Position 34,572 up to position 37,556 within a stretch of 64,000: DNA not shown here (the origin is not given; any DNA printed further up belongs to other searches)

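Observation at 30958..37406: Four-gene operon: giant HEAT-repeat protein, secreted TPR protein and two tandem paralogous membrane+beta-propeller proteins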

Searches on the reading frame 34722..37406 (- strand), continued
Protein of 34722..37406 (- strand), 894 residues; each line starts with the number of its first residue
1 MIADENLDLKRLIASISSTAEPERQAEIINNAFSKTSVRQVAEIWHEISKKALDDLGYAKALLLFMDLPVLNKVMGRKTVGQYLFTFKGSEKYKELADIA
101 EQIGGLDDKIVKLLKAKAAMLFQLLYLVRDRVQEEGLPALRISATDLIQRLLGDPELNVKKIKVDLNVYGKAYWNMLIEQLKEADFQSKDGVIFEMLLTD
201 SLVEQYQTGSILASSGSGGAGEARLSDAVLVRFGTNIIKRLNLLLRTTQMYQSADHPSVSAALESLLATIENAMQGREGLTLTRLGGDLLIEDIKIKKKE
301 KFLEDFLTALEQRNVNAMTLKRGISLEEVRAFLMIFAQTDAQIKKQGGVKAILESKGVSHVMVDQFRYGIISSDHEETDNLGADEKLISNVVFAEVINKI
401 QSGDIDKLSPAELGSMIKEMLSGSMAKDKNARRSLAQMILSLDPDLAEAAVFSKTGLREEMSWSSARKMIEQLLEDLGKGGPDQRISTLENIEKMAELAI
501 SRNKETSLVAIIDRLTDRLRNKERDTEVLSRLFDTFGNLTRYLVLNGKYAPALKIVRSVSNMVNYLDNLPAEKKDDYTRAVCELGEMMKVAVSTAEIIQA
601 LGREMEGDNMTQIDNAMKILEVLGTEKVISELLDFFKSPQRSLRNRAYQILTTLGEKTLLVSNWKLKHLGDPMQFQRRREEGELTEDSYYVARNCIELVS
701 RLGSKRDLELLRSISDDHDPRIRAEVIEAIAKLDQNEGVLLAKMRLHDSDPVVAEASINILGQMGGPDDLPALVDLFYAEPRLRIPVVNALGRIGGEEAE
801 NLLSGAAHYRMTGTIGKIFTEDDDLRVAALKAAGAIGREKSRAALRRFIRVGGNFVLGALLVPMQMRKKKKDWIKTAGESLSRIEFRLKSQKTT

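Call 41: find_related_loci(query=A2, collection=genome_contigs, flank=10000)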
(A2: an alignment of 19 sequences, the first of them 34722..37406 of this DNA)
Query A2 (894 aa) in genome_contigs; peptide patterns used: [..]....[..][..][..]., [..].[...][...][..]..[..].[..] (x = any residue, [..] = any of these).
92 stretches matched a pattern; 9 encode a relative of the query (tblastn E <= 1e-3); 9 distinct loci.
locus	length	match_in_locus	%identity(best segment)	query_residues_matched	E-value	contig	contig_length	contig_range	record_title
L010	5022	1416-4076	60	1-888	0e+0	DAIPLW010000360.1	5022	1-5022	MAG TPA_asm: bacterium isolate CTOTU29523 NODE_9165_length_5022_cov_4.970203, whole genome shotgun sequence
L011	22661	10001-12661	61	1-888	0e+0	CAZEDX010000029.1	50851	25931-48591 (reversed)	MAG TPA_asm: uncultured bacterium isolate SRP278314_co2_238 genome assembly, contig: NODE_1013_length_50851_cov_6.485688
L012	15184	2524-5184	59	1-888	0e+0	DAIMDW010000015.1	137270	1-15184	MAG TPA_asm: bacterium isolate CTOTU18725 NODE_76_length_137270_cov_9.682148, whole genome shotgun sequence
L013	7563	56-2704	40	8-889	0e+0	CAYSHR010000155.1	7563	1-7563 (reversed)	MAG TPA_asm: uncultured bacterium isolate binchicken_co97_82 genome assembly, contig: NODE_35952_length_7563_cov_3.95618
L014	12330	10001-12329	61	1-796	0e+0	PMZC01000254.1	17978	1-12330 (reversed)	MAG: Deltaproteobacteria bacterium isolate fen_1099 73.20110800_E3D.111_contig_55356, whole genome shotgun sequence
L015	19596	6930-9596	61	2-892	0e+0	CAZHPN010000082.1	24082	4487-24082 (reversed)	MAG TPA_asm: uncultured bacterium isolate binchicken_co3_336 genome assembly, contig: NODE_6572_length_24082_cov_6.81196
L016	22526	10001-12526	33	47-887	6e-155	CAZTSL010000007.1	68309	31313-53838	MAG TPA_asm: uncultured bacterium isolate SRP162660_co2_42 genome assembly, contig: NODE_43_length_68309_cov_19.527910,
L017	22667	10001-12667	43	2-888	0e+0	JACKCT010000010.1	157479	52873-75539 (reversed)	MAG: Deltaproteobacteria bacterium isolate HK-STAS-FEN-2 HK-STAS-FEN-2_10, whole genome shotgun sequence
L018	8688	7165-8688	63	1-507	0e+0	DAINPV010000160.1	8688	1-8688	MAG TPA_asm: bacterium isolate CTOTU18531 NODE_8944_length_8688_cov_5.775397, whole genome shotgun sequence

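Call 47: predict_structure(alignment_id=A2)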
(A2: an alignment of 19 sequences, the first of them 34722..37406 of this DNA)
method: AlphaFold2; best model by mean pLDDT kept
length: 894 residues; sequences in the alignment: 19
mean_pLDDT: 80.4   pTM: 0.50
mean pLDDT of the five models: 80.4, 78.8, 76.9, 76.1, 74.7
residues with pLDDT >= 90: 327; 70-90: 406; 50-70: 89; < 50: 72
segments of 3 or more residues with pLDDT < 50: 1-5, 214-226, 367-408, 410-414, 424-426
pLDDT, mean of each block of 10 residues (from residue 1): 53 80 87 84 90 86 91 87 85 89 89 92 85 73 89 88 85 83 72 81 79 39 45 76 75 70 77 65 74 67 80 79 78 76 76 79 56 28 37 42 44 49 51 53 55 60 76 85 89 89 83 88 86 94 92 93 89 86 93 94 89 94 94 93 94 94 94 87 91 96 91 93 96 93 92 95 91 93 94 92 88 80 92 91 92 84 82 92 91 67
secondary structure, 60 per line:
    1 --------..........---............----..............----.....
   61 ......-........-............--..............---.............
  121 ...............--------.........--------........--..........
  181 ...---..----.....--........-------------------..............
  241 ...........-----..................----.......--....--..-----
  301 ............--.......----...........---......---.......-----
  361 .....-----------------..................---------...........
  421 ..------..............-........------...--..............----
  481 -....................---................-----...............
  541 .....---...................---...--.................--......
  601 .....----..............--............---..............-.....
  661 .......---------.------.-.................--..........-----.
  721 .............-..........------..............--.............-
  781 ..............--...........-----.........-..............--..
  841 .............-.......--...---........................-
elements in order (helices of 4 or more, strands of 3 or more residues): H9-18 H22-33 H38-51 H56-66 H68-75 H77-88 H91-104 H108-135 H144-152 E161-165 H171-183 E193-197 H200-207 H227-251 H257-274 E279-285 E288-291 H301-312 E315-321 H326-336 H340-345 H349-355 E361-365 H383-400 H410-422 H429-442 H444-451 H463-476 H482-501 H505-520 H526-545 H549-567 H576-592 H595-605 H610-623 H626-637 H641-654 H656-667 H686-702 H705-714 H720-733 H735-744 H751-764 H767-779 H781-794 H797-807 H813-821 H823-836 H839-853 H855-861 H870-893

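Call 50: search_protein_families(library=pfam, proteins=[L016:12580-13248:+, L016:13245-13928:+, L016:13925-16150:+, L016:5709-9479:-, L017:13615-14652:+, L017:14649-17780:+, L017:17782-21330:+, L017:8960-9784:-, L015:10631-12697:-, L004:834-2339:-], max_evalue=0.01)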
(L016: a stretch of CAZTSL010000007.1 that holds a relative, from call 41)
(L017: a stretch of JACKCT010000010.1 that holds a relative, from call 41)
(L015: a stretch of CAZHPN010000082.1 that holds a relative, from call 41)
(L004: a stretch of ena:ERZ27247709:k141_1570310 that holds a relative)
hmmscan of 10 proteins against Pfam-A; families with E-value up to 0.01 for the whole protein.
L016:12580-13248:+ (222 aa): 4 families
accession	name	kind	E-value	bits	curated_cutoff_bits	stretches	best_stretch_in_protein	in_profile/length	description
PF00132.30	Hexapep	-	3.6e-16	58.5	27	2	131-163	2-34/36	Bacterial transferase hexapeptide (six repeats)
PF17836.7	PglD_N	-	4.2e-07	30.9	23.4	1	11-79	3-68/78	PglD N-terminal domain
PF25084.1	LbH_EIF2B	-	6.3e-07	29.8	54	1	117-197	14-97/105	EIF2B subunit epsilon LbH domain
PF21009.2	SBSN_GxHH_rpt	-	0.00047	19.8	31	1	110-198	52-140/384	Suprabasin, GxHH repeat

L016:13245-13928:+ (227 aa): 2 families
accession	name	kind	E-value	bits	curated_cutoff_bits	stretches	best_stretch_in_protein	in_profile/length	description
PF02348.25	CTP_transf_3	-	6e-25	88.8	22.6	1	2-193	1-175/217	Cytidylyltransferase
PF12804.13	NTP_transf_3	-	9.2e-08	32.9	27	1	17-150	16-140/160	MobA-like NTP transferase domain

L016:13925-16150:+ (741 aa): 18 families
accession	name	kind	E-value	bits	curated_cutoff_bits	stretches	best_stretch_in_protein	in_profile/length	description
PF12002.13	MgsA_C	-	1.8e-62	210.5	27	1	264-426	1-165/167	MgsA AAA+ ATPase C terminal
PF16193.11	AAA_assoc_2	-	7.9e-29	100.2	34.3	1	183-263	2-81/81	AAA C-terminal domain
PF00004.35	AAA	-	4.8e-17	63.1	21.2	1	47-155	1-123/131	ATPase family associated with various cellular activities (AAA)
PF05496.18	RuvB_N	-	4.4e-14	53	27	1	14-133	1-115/159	Holliday junction DNA helicase RuvB P-loop domain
PF00158.32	Sigma54_activat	-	4e-07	30.3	20.2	1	44-141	22-132/168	Sigma-54 interaction domain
PF07728.20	AAA_5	-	1.4e-06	28.8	22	1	47-137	2-101/139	AAA domain (dynein-related subfamily)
PF13173.12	AAA_14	-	3.4e-06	27.5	27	1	47-162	5-124/129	AAA domain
PF20030.5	bpMoxR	-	2.1e-05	24.2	27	1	20-124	12-119/205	MoxR domain in the MoxR-vWA-beta-propeller ternary systems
PF13191.12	AAA_16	-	2.9e-05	25.1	32.6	1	34-78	11-61/167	AAA ATPase domain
PF13401.12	AAA_22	-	7.2e-05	23.5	27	1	46-80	7-44/130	AAA domain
PF01078.27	Mg_chelatase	-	0.00019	21.3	20.3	0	46-65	24-43/207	Magnesium chelatase, subunit ChlI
PF13671.12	AAA_33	-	0.00021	22.1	27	1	47-84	2-39/143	AAA domain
PF20720.3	nSTAND3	-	0.00025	21.2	27.2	1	45-90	18-62/155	Novel STAND NTPase 3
PF13245.12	AAA_19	-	0.0015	19.2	25.1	0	44-69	11-36/134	AAA domain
PF13604.12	AAA_30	-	0.0028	17.8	27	0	45-128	19-114/191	AAA domain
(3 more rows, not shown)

L016:5709-9479:- (1256 aa): 11 families
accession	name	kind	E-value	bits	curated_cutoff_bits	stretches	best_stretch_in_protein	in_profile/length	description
PF00069.31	Pkinase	-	1.8e-46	159.2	31.7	1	15-294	4-259/263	Protein kinase domain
PF07714.23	PK_Tyr_Ser-Thr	-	1.3e-35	123.4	23.1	1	14-296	3-258/258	Protein tyrosine and serine/threonine kinase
PF13191.12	AAA_16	-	2.1e-22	80.8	32.6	1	316-494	1-161/167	AAA ATPase domain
PF03109.22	ABC1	-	3.4e-06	26.8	22.9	1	154-194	182-222/244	ABC1 atypical kinase-like domain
PF01636.29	APH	-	1.4e-05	25.4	23.2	1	26-185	13-196/239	Phosphotransferase enzyme family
PF06293.20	Kdo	-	0.00012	22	21.3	1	142-183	121-166/207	Lipopolysaccharide kinase (Kdo/WaaP) family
PF17667.7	Pkinase_fungal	-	0.00012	21.4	24.1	1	150-212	297-363/387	Fungal protein kinase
PF05729.18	NACHT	-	0.00022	21.5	26.7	0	340-365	1-26/167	NACHT domain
PF13401.12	AAA_22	-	0.00076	20.2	27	1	339-488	5-107/130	AAA domain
PF25199.1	nSTAND_NTPase5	-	0.00098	19.4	34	1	318-366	19-68/145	Novel STAND NTPase 5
PF01637.24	ATPase_2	-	0.0065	16.7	33.2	0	333-474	14-120/225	ATPase domain predominantly from Archaea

L017:13615-14652:+ (345 aa): 2 families
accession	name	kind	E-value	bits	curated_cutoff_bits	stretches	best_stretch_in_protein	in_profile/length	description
PF00291.31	PALP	-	1.1e-38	133.6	35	1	6-310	6-294/295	Pyridoxal-phosphate dependent enzyme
PF11432.13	DUF3197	-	0.0081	16.5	27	0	243-289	37-86/113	Protein of unknown function (DUF3197)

L017:14649-17780:+ (1043 aa): 4 families
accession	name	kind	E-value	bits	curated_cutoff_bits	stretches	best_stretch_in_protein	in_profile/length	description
PF12705.13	PDDEXK_1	-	2.9e-34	119.5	22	1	766-1040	2-247/247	PD-(D/E)XK nuclease superfamily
PF13361.12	UvrD_C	-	2.3e-05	24.4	25.6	0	573-639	301-347/350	UvrD-like helicase C-terminal domain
PF21445.3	ADDB_N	-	7.6e-05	22.5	26.6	1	27-268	2-258/290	ADDB, N-terminal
PF13191.12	AAA_16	-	0.0074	17.2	32.6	1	23-238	25-161/167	AAA ATPase domain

L017:17782-21330:+ (1182 aa): 6 families
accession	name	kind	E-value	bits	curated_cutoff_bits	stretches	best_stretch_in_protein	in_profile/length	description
PF00580.27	UvrD-helicase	-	3e-52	178.4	23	1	18-408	1-266/271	UvrD/REP helicase N-terminal domain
PF13361.12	UvrD_C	-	1.7e-19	70.9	25.6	2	733-833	285-348/350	UvrD-like helicase C-terminal domain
PF12705.13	PDDEXK_1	-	7.2e-19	69.1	22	1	924-1175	3-246/247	PD-(D/E)XK nuclease superfamily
PF13245.12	AAA_19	-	2.6e-18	66.9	25.1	2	22-173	1-127/134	AAA domain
PF13538.12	UvrD_C_2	-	2.1e-09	37.5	27.4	1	735-758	2-25/52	UvrD-like helicase C-terminal domain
PF13604.12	AAA_30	-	7.1e-05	23.1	27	1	18-158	2-114/191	AAA domain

L017:8960-9784:- (274 aa): 18 families
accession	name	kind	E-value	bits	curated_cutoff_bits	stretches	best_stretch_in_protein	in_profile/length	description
PF13432.12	TPR_16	-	2.5e-13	50.6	32.7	2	117-167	3-53/65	Tetratricopeptide repeat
PF07719.23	TPR_2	-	7.2e-13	48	27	1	115-139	5-29/34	Tetratricopeptide repeat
PF14559.12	TPR_19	-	1.8e-11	44.7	25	2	121-177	1-57/68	Tetratricopeptide repeat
PF13174.12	TPR_6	-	4.2e-11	43.2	26.3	0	215-242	1-28/33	Tetratricopeptide repeat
PF13428.12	TPR_14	-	2.1e-09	37.5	23.5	0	149-177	5-33/44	Tetratricopeptide repeat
PF00515.34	TPR_1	-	4.7e-09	36.1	27.8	0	115-139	5-29/34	Tetratricopeptide repeat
PF13424.12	TPR_12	-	7.7e-09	36.1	30.1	1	114-168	6-68/77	Tetratricopeptide repeat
PF13176.12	TPR_7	-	8e-09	35.3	27.9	0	114-138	2-26/36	Tetratricopeptide repeat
PF13374.12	TPR_10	-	1.8e-08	34.6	27.5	0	114-139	5-30/42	Tetratricopeptide repeat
PF12895.13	ANAPC3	-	3e-08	34.3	27.2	1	116-168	28-79/82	Anaphase-promoting complex, cyclosome, subunit 3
PF13181.12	TPR_8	-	4.3e-08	33.1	25.7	0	117-139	7-29/34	Tetratricopeptide repeat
PF13431.12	TPR_17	-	6.2e-06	26.5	24.4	0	134-165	2-33/34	Tetratricopeptide repeat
PF14561.12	TPR_20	-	1.1e-05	26.1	25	1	130-209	7-86/90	Tetratricopeptide repeat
PF07721.20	TPR_4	-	0.00041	21.1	27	0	112-134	2-24/26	Tetratricopeptide repeat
PF22860.2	DUF7017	-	0.0014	19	27.5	0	148-241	4-98/141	Domain of unknown function (DUF7017)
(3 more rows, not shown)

L015:10631-12697:- (688 aa): 1 family
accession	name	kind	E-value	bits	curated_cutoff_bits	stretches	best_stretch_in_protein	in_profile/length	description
PF24512.1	DUF7592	-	0.00083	19.7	27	0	554-573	47-66/85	Domain of unknown function (DUF7592)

L004:834-2339:- (501 aa): 0 families

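Call 98: search_protein_families(library=padloc, proteins=[window:34722-37406:-], max_evalue=0.01)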
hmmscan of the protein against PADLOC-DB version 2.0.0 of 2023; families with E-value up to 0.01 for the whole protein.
window:34722-37406:- (894 aa): 2 families
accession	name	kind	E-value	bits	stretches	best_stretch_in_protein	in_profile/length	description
PDLC02919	HEAT-ARM_XIII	-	0.00033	16.1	1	701-763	573-635/1972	-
PDLC03759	RT_UG21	-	0.001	15.9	1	606-737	360-477/503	DRT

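Call 99: search_protein_families(library=pfam, proteins=[L004:2445-3980:-], max_evalue=0.001)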
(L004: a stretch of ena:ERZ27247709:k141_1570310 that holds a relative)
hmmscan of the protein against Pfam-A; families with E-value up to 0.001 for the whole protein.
L004:2445-3980:- (511 aa): 1 family
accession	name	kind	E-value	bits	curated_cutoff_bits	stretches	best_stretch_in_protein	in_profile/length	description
PF07396.17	Porin_O_P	-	6.5e-06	26.1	20.9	0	54-482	9-349/370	Phosphate-selective porin O and P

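Call 101: fold_search(model_id=the predicted structure, library=pdb)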
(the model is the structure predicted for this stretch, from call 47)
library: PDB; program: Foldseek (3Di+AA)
matches with E <= 10: 1410; with E <= 0.001: 163
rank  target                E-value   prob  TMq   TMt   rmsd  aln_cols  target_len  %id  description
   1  6fsq                  1.9e-06  1.00  0.20  0.44  24.9       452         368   19  Structure of A3_bGFPD, an artificial bi-domain protein based on two different alphaRep domains : A3 and a GFP binding do (released 2018-08-08)
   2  4rv1_C                3.4e-06  1.00  0.18  0.31  14.4       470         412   14  Crystal Structure of Engineered Protein. Northeast Structural Genomics Consortium (NESG) Target OR497. (released 2014-12-10)
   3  4rv1_A                4.2e-06  1.00  0.17  0.29  14.9       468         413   13  Crystal Structure of Engineered Protein. Northeast Structural Genomics Consortium (NESG) Target OR497. (released 2014-12-10)
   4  4rv1_B                1.2e-05  1.00  0.18  0.30  14.2       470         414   13  Crystal Structure of Engineered Protein. Northeast Structural Genomics Consortium (NESG) Target OR497. (released 2014-12-10)
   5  8vvy_C                2.5e-05  1.00  0.20  0.16  24.0      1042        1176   14  Human Cullin-1 in complex with CAND2 (released 2025-01-29)
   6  4rv1_F                2.5e-05  1.00  0.17  0.29  14.7       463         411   15  Crystal Structure of Engineered Protein. Northeast Structural Genomics Consortium (NESG) Target OR497. (released 2014-12-10)
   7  7z8t_D                2.6e-05  1.00  0.21  0.18  27.6      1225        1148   10  CAND1-SCF-SKP2 CAND1 engaged SCF rocked (released 2023-04-19)
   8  2bct                  2.7e-05  1.00  0.20  0.30  14.6       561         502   14  THE ARMADILLO REPEAT REGION FROM MURINE BETA-CATENIN (released 1997-10-15)
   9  1th1_A                2.7e-05  1.00  0.21  0.29  14.2       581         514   14  Beta-catenin in complex with a phosphorylated APC 20aa repeat fragment (released 2004-09-07)
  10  9i8k_A                2.9e-05  1.00  0.20  0.31  14.5       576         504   14  Beta-catenin armadillo (150-663) (released 2026-02-18)
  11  1jdh_A                2.9e-05  1.00  0.21  0.31  14.6       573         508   14  CRYSTAL STRUCTURE OF BETA-CATENIN AND HTCF-4 (released 2001-12-05)
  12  4rv1_D                2.9e-05  1.00  0.17  0.29  14.3       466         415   12  Crystal Structure of Engineered Protein. Northeast Structural Genomics Consortium (NESG) Target OR497. (released 2014-12-10)
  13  7uwo_A                3.3e-05  1.00  0.18  0.27  14.9       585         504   14  Structure of beta-catenin in complex with FP05874, a Helicon Polypeptide (released 2022-12-28)
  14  8z0u                  3.4e-05  1.00  0.21  0.32  15.1       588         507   15  Human beta-catenin crystal structure (released 2024-05-22)
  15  2z6h                  3.5e-05  1.00  0.22  0.32  14.6       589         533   14  Crystal Structure of Beta-Catenin Armadillo Repeat Region and Its C-Terminal domain (released 2008-02-12)
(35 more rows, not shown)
